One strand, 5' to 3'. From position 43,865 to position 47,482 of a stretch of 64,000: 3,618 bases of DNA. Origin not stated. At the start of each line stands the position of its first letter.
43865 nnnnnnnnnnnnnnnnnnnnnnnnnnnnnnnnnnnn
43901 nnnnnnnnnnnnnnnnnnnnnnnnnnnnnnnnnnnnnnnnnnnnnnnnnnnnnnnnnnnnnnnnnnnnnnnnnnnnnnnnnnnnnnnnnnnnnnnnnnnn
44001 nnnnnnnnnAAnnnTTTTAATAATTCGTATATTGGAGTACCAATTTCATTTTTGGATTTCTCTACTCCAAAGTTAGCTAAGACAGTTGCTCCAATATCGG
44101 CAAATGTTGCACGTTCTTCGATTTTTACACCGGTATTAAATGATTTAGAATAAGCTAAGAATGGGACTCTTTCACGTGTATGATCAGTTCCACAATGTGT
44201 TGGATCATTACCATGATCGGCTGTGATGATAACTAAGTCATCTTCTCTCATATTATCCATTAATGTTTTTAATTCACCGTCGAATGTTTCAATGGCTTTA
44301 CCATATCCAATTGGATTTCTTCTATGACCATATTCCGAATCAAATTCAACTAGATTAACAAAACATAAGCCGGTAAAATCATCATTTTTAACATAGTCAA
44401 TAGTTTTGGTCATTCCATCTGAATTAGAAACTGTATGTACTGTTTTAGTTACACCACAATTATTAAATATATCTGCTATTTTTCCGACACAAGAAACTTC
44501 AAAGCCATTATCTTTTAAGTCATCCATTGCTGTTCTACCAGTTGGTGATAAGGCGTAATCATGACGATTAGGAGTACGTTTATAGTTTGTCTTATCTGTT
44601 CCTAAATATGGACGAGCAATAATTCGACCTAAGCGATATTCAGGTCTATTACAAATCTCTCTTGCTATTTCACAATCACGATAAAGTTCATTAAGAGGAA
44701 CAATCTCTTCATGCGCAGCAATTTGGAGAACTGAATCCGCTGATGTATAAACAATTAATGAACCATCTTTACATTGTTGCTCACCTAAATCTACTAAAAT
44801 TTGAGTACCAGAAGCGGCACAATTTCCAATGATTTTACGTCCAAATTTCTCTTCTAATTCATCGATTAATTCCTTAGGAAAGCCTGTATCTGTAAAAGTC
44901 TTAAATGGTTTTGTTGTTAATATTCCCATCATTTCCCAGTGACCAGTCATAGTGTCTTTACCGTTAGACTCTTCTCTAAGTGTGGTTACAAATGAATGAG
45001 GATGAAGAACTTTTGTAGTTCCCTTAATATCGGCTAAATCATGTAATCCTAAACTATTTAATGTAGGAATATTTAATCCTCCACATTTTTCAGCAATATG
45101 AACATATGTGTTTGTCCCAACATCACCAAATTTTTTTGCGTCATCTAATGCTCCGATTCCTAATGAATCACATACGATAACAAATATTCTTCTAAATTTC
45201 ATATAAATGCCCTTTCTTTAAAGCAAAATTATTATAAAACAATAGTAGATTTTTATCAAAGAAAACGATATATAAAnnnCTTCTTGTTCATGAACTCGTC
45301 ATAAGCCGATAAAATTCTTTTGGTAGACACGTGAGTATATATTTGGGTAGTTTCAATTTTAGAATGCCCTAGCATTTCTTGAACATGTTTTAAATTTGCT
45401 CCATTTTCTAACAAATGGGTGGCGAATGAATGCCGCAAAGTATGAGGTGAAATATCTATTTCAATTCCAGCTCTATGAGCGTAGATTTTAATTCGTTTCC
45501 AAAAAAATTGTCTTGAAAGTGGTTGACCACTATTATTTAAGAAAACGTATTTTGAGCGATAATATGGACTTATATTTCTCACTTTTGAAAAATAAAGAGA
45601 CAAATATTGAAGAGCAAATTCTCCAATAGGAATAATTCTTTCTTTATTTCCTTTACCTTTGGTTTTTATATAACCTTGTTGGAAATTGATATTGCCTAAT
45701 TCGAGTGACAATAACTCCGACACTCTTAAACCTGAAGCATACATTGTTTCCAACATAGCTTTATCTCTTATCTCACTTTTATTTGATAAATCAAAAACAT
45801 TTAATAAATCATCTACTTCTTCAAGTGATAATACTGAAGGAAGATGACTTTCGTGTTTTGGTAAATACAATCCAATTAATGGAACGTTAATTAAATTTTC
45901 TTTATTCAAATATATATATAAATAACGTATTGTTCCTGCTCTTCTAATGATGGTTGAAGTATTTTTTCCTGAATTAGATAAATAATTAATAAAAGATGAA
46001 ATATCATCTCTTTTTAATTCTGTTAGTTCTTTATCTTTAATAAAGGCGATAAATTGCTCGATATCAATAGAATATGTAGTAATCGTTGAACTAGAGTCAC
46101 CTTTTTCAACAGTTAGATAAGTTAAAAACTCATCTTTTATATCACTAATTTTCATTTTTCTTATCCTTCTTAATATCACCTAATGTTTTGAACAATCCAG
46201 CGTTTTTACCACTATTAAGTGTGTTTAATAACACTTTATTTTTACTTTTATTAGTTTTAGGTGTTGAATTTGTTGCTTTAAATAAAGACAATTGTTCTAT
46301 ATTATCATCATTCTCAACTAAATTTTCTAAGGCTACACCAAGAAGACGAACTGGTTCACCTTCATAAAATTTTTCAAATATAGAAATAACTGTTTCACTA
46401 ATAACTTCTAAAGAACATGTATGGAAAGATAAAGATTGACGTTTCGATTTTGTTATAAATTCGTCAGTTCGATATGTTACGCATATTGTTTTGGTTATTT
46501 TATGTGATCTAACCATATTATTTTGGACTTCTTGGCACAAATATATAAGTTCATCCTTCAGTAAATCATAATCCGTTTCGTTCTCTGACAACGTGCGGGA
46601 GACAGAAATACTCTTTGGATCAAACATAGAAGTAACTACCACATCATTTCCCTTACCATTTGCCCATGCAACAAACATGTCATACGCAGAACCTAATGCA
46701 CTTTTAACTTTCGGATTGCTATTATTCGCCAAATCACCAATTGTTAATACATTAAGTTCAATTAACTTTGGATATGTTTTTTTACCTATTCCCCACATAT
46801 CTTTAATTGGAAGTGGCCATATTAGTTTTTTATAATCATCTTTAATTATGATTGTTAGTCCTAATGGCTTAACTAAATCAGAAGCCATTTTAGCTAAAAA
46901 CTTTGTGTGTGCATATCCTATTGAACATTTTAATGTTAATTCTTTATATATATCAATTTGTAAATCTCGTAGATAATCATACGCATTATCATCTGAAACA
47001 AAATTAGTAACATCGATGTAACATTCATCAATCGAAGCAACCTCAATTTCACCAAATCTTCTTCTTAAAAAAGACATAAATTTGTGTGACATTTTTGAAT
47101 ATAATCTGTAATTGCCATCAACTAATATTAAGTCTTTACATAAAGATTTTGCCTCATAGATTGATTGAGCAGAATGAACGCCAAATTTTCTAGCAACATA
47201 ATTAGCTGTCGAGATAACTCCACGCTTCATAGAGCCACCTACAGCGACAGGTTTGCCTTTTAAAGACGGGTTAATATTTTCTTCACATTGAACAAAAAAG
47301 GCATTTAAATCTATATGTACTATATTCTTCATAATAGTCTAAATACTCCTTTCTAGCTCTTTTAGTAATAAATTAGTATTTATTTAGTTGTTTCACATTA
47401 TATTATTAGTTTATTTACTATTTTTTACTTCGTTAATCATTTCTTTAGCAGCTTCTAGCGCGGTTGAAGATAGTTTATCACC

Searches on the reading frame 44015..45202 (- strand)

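Call 39: search_protein_families(library=pfam, proteins=[window:44015-45202:-], max_evalue=0.000001)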
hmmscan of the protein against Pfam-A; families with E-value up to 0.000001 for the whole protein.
window:44015-45202:- (396 aa): 1 family
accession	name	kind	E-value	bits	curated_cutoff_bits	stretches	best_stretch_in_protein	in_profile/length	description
PF01676.23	Metalloenzyme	-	3.3e-50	171.4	24.3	1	5-382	2-252/252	Metalloenzyme superfamily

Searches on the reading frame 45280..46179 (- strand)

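Call 39: search_protein_families(library=pfam, proteins=[window:45280-46179:-], max_evalue=0.000001)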
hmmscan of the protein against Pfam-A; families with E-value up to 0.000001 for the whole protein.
window:45280-46179:- (300 aa): 3 families
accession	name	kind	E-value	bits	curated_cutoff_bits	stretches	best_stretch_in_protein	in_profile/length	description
PF00589.27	Phage_integrase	-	2.4e-51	174.4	27.1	1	117-287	3-171/172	Phage integrase family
PF02899.23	Phage_int_SAM_1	-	1.1e-15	58.1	22.3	1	16-94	2-82/83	Phage integrase, N-terminal SAM-like domain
PF13495.12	Phage_int_SAM_4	-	4.5e-10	40.2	27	1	16-94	3-81/85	Phage integrase, N-terminal SAM-like domain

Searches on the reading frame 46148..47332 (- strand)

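Call 39: search_protein_families(library=pfam, proteins=[window:46148-47332:-], max_evalue=0.000001)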
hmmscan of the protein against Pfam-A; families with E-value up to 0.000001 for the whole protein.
window:46148-47332:- (395 aa): 3 families
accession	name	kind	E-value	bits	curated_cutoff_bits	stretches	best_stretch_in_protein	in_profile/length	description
PF00817.25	IMS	-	1.6e-48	164.9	23.2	1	7-152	1-148/148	impB/mucB/samB family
PF11799.13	IMS_C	-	1.5e-21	77.3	20.7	1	239-350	1-109/109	impB/mucB/samB family C-terminal domain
PF11798.14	IMS_HHH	-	6.6e-09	35.9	24.4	1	165-195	2-32/32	IMS family HHH motif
